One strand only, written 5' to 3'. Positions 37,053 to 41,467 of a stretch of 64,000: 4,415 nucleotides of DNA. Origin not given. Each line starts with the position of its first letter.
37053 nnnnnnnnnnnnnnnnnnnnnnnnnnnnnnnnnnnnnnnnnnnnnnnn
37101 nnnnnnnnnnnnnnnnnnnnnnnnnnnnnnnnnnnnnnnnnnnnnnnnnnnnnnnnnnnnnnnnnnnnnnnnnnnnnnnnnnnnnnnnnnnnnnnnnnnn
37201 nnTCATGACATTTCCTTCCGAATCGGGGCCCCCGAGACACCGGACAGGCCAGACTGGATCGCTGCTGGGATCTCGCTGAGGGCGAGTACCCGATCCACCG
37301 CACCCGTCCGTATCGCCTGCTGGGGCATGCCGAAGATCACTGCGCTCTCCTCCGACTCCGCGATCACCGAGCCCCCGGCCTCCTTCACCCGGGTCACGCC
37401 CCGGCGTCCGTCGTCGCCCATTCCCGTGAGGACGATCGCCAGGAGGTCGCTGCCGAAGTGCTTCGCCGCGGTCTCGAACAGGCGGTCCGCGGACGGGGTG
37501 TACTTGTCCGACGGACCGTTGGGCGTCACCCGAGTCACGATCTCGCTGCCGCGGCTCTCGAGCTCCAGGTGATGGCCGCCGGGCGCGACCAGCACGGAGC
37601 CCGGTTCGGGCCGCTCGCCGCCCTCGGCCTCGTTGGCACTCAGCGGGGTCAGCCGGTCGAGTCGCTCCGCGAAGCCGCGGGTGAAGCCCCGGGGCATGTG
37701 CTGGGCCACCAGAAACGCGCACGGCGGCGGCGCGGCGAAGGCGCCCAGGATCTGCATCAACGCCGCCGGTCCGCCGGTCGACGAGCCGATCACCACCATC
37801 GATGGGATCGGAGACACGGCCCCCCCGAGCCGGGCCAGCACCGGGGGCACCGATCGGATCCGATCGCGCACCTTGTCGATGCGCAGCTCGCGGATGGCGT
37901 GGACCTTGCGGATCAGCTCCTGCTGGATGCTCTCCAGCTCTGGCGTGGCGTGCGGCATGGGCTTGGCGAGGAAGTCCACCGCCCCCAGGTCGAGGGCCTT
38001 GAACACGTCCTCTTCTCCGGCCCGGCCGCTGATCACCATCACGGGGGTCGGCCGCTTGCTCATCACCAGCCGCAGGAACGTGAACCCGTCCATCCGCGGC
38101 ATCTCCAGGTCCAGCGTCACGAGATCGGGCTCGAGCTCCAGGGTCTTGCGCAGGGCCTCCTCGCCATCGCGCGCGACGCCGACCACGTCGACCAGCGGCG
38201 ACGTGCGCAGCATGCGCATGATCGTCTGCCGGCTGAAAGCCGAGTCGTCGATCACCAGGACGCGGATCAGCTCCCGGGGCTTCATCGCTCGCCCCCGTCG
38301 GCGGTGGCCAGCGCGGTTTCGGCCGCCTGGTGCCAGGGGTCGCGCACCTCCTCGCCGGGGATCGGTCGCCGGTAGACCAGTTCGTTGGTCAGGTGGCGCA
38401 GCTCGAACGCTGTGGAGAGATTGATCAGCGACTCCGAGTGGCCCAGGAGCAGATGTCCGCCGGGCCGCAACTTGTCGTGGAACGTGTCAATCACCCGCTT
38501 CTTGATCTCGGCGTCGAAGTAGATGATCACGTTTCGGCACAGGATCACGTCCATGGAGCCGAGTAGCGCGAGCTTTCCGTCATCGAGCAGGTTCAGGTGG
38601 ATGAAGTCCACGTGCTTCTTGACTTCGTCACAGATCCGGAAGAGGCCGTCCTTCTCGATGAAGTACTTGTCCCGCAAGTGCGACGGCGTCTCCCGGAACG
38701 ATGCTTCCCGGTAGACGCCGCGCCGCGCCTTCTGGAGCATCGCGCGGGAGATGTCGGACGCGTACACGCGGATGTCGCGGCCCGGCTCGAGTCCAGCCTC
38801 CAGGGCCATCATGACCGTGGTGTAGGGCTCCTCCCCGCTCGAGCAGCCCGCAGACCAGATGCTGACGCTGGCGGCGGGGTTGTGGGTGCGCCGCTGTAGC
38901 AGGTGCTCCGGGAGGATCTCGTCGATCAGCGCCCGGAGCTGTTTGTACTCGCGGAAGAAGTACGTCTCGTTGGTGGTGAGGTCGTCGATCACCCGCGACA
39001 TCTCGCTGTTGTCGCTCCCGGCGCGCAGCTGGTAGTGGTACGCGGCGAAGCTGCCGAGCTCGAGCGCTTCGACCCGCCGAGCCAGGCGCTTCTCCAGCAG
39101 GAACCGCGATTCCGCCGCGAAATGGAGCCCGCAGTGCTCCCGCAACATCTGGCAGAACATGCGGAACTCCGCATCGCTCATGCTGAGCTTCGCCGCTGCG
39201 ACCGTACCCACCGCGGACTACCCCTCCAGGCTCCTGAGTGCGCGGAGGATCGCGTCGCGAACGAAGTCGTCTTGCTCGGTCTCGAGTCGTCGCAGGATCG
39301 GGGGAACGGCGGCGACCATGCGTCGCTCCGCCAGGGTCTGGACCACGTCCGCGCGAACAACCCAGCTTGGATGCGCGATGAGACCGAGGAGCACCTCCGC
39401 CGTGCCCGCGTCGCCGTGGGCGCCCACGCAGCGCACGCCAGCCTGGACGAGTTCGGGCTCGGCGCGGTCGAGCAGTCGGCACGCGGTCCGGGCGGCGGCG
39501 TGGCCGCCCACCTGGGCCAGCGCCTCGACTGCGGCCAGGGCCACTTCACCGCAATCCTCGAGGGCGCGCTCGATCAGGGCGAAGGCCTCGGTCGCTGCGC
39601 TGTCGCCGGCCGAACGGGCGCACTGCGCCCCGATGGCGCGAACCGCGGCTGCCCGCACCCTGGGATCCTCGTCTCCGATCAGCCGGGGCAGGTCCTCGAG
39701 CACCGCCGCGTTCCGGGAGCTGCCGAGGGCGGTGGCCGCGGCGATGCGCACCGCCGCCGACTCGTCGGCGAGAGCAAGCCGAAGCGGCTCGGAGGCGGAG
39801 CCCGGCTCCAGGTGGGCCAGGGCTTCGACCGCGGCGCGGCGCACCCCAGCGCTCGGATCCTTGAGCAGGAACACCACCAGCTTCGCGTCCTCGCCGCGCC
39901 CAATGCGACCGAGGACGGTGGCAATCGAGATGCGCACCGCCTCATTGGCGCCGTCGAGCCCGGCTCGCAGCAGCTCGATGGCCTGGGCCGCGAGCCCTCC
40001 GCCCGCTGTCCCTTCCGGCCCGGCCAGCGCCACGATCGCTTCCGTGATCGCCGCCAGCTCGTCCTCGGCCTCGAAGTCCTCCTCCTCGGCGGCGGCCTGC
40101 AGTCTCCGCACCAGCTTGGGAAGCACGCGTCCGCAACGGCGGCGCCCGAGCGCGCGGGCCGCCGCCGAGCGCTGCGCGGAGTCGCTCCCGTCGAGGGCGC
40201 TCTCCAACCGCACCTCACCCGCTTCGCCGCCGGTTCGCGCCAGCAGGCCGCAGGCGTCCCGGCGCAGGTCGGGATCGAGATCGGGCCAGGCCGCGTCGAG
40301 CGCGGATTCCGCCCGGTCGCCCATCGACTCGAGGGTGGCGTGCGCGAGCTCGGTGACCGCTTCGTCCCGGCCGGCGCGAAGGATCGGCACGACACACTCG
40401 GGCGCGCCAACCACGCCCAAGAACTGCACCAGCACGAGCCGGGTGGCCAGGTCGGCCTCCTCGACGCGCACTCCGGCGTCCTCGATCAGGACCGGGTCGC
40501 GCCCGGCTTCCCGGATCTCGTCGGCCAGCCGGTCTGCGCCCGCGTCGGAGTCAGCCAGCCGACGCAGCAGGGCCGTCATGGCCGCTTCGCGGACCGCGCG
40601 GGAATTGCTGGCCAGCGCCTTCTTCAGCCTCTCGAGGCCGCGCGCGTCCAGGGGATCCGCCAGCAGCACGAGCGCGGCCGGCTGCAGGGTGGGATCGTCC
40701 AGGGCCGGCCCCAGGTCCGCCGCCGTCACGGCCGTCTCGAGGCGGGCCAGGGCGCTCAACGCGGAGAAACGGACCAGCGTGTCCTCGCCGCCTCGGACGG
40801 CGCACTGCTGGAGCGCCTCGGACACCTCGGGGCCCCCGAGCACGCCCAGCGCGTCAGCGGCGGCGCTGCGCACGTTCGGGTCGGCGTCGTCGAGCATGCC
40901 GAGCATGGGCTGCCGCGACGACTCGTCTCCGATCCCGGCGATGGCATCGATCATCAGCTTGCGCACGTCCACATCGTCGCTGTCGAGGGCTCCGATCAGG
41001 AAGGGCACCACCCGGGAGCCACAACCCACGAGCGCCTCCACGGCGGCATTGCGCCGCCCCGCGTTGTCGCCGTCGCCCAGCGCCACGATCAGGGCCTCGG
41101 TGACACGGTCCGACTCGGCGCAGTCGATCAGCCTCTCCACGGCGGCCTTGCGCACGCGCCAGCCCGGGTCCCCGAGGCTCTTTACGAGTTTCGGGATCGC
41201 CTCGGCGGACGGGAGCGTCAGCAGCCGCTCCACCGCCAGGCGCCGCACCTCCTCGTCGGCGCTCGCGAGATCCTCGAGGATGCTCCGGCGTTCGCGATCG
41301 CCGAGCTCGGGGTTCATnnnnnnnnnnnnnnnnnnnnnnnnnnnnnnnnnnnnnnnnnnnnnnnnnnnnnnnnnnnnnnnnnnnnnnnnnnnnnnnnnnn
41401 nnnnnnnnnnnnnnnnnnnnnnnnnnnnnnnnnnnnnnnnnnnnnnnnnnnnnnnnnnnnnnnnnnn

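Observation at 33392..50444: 17-kb, 13-gene chemosensory-like supercluster interleaving a full Che core with non-canonical partner proteins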

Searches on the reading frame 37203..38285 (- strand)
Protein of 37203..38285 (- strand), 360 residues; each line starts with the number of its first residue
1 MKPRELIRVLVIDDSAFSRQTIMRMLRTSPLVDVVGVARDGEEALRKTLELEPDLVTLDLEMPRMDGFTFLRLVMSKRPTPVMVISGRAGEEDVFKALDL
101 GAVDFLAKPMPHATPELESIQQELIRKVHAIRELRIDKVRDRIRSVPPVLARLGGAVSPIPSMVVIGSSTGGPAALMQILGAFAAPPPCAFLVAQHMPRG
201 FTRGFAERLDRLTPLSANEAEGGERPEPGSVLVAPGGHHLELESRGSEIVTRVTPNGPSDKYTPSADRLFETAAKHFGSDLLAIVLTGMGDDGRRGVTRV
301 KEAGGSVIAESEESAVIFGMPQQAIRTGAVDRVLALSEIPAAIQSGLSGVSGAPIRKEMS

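Call 4: search_protein_families(library=pfam, proteins=[window:37203-38285:-], max_evalue=0.01)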
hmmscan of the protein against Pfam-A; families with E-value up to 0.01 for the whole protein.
window:37203-38285:- (360 aa): 2 families
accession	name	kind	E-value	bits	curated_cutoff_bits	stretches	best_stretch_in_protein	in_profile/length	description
PF01339.22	CheB_methylest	-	1e-59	201.6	24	1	164-343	1-174/174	CheB methylesterase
PF00072.30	Response_reg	-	2.6e-23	82.7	30.2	1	9-111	1-102/111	Response regulator receiver domain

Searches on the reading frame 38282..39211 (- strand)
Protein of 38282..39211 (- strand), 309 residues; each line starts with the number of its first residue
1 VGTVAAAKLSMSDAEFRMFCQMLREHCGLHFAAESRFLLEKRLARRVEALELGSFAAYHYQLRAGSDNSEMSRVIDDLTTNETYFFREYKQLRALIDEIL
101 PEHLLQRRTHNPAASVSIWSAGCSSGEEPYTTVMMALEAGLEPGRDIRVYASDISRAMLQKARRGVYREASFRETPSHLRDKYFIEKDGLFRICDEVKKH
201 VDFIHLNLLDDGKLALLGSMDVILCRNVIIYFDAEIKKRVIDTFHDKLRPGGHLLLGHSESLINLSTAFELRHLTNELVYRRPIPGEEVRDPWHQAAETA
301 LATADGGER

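Call 4: search_protein_families(library=pfam, proteins=[window:38282-39211:-], max_evalue=0.01)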
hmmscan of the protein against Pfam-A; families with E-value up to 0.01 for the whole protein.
window:38282-39211:- (309 aa): 7 families
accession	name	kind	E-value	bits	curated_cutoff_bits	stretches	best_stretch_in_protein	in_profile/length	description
PF01739.24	CheR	-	1.3e-55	188.4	27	1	81-275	1-192/195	CheR methyltransferase, SAM binding domain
PF03705.20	CheR_N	-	1.4e-10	41.2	27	1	14-64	1-51/53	CheR methyltransferase, all-alpha domain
PF08242.18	Methyltransf_12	-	8.9e-08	33.2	30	1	192-254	39-98/98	Methyltransferase domain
PF13649.12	Methyltransf_25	-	2.3e-05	25.4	27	0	201-252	48-97/97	Methyltransferase domain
PF08241.18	Methyltransf_11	-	0.00017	22.6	21.2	0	218-255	59-94/95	Methyltransferase domain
PF13489.12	Methyltransf_23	-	0.00059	20.1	27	1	148-256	46-116/164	Methyltransferase domain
PF13847.12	Methyltransf_31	-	0.0061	16.7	27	0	218-262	73-115/145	Methyltransferase domain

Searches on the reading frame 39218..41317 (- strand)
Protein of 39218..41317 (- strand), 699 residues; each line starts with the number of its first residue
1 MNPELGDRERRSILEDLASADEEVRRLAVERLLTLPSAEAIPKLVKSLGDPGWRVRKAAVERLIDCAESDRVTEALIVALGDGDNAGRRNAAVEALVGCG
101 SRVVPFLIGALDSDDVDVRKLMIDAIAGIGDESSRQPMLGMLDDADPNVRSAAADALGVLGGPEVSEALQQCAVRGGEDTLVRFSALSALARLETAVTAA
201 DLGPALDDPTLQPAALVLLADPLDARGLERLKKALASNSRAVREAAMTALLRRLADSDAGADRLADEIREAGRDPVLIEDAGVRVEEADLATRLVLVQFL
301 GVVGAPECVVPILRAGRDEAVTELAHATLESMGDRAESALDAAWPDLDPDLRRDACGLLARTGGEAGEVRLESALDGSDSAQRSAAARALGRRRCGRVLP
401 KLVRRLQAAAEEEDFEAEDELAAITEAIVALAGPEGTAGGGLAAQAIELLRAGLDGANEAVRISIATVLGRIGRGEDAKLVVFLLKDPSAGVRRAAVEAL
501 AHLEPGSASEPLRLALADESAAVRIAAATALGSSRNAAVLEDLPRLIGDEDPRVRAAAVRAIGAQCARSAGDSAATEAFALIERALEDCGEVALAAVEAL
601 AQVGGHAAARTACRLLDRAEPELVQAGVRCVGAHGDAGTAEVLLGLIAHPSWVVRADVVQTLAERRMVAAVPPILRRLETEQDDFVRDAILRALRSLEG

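Call 4: search_protein_families(library=pfam, proteins=[window:39218-41317:-], max_evalue=0.01)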
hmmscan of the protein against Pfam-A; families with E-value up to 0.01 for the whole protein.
window:39218-41317:- (699 aa): 11 families
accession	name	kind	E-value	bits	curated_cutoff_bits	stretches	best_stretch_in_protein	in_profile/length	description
PF13646.12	HEAT_2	-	2.3e-62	207.7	27.7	6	105-191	2-88/88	HEAT repeats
PF02985.28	HEAT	-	2.2e-30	102.3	23.5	1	137-160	4-27/31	HEAT repeat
PF13513.12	HEAT_EZ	-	6.4e-16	58.9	27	0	422-472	6-55/55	HEAT-like repeat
PF12717.13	Cnd1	-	1.4e-07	32.1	26.4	0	509-569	23-89/162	non-SMC mitotic condensation complex subunit 1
PF03130.22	HEAT_PBS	-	6.3e-07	29.7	20.9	0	149-172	1-24/27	PBS lyase HEAT-like repeat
PF00514.29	Arm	-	9.7e-07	29.1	20.6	0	482-503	18-39/41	Armadillo/beta-catenin-like repeat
PF21581.3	SCD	-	7.4e-05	23.4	27.5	0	481-503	35-57/75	Stromalin conservative domain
PF11838.14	ERAP1_C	-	0.00016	21.7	38.2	0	334-395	147-213/318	ERAP1-like C-terminal domain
PF01602.26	Adaptin_N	-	0.00066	18.8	37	0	538-618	114-191/524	Adaptin N terminal region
PF13251.12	DUF4042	-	0.0028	17.8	27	0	474-508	38-72/182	Domain of unknown function (DUF4042)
PF24714.1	TOR1L1_N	-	0.003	17.4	43.3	0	39-70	211-242/281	TORTIFOLIA1 N-terminal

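Call 34: search_protein_families(library=ncbifam, proteins=[window:39218-41317:-], max_evalue=0.001)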
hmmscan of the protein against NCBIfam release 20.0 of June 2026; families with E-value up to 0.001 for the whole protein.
window:39218-41317:- (699 aa): 8 families
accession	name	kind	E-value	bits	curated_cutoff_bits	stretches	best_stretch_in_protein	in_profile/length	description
NF045915.1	PhycobilmeDegNblB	equivalog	3.1e-22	79.2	300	3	485-684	10-206/214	phycobilisome degradation protein NblB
NF010374.0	PRK13800.1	equivalog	5.6e-18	64.6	1196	2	12-266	626-878/898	fumarate reductase/succinate dehydrogenase flavoprotein subunit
NF058502.1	phyc_lyase_CpcE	equivalog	3.6e-11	43.1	330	0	329-520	41-223/260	C-phycocyanin alpha-cysteine-84 phycocyanobilin lyase subunit CpcE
NF058515.1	phyc_lyase_CpcF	equivalog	2.5e-09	37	220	1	59-173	19-132/200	C-phycocyanin alpha-cysteine-84 phycocyanobilin lyase subunit CpcF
TIGR02270.1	TIGR02270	subfamily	1.5e-08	34.1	206.8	1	444-652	85-283/410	TIGR02270 family protein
NF045662.1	DVU0298_fam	equivalog_domain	7.4e-07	28.9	75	0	534-591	21-77/213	DVU0298 family protein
NF007244.0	PRK09687.1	equivalog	5.3e-06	25.9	275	1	481-597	97-215/285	putative lyase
NF058505.1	phyc_lyase_CpeY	equivalog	0.00011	20.9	600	0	523-674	68-214/419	C-phycoerythrin alpha-cysteine-82 phycoerythrobilin lyase CpeY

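Call 73: search_solved_structures(query=window:39218-41317:-, max_evalue=0.001)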
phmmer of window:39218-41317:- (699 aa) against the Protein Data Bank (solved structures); distinct sequences matched with E-value up to 0.001: 22.
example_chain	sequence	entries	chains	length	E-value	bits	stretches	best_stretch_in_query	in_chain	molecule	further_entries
9sah_A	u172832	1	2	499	6.5e-43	150.6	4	447-564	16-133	E4-NB2 synthetic fusion protein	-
6fsq_A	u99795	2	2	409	4.2e-38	134.7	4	445-563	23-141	alphaRep A3_bGFPD | A3_bGFPD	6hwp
6ft5_A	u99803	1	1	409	9.1e-38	133.6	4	432-563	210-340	alphaRep A3_A3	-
4xl5_C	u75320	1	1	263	5.3e-32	114.6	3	447-563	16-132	bGFP-A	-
4zv6_A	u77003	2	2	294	1.6e-27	99.8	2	447-563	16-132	AlphaRep-7 | alpha-Rep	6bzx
3ltj_A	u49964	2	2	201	2.2e-22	82.8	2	447-563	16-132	AlphaRep-4 | bA3-2: binder of A3 protein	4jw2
3ltm_A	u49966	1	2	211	3.2e-22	82.2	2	447-563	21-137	Alpha-Rep4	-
8aw4_A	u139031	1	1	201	9.1e-21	77.4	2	447-563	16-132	ALPHAREP bB-E3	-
6gwc_C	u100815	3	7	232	9.6e-20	74.1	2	70-176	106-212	iE5 ALPHAREP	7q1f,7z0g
7p0h_A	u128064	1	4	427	1.1e-19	73.9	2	447-564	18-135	Helicobacter pylori ComF fused to an artificial alphaREP crystallization helper (named B2)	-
9rhz_A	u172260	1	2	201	3e-17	65.8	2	70-176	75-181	ALPHAREP bE5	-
6gx7_E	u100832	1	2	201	1.1e-16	63.9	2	70-176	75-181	iiiA5 ALPHAREP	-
8aw4_B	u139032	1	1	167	1.5e-16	63.5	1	107-196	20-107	ALPHAREP bGFPD-YY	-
6veh_A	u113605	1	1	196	5.3e-15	58.4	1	458-563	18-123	HEAT repeat domain-containing protein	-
4xvp_D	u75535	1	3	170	6.6e-15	58.1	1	39-176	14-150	BGFP-C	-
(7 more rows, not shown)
